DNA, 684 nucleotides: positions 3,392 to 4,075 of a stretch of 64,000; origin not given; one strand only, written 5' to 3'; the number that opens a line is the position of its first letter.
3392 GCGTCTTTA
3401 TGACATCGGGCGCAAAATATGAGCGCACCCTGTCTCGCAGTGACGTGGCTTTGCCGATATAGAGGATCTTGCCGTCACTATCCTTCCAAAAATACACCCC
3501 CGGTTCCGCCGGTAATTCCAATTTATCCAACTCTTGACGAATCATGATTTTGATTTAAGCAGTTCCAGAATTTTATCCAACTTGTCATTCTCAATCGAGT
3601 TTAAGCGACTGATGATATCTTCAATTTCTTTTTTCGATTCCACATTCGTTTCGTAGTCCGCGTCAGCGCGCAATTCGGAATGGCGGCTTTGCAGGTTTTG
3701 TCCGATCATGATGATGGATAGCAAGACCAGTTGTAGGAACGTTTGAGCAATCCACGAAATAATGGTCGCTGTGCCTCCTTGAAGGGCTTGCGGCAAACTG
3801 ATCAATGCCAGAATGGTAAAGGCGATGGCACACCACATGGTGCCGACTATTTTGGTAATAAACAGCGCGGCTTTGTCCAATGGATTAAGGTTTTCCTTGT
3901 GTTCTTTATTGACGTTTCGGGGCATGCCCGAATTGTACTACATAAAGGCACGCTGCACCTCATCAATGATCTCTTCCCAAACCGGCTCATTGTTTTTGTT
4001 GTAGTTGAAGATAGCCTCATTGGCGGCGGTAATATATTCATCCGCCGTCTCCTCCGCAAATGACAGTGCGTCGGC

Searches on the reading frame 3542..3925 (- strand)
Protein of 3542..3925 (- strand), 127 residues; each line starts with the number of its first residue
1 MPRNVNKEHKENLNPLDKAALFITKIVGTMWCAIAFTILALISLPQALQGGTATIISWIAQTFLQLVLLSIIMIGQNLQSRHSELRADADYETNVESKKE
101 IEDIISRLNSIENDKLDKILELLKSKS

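Call 34: search_protein_families(library=pfam, proteins=[window:3542-3925:-], max_evalue=0.00001)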
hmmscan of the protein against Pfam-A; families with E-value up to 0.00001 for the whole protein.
window:3542-3925:- (127 aa): 1 family
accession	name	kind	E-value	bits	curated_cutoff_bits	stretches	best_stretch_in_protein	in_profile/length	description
PF06210.16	DUF1003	-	4.9e-08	33.5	27.4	1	63-117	44-98/103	Protein of unknown function (DUF1003)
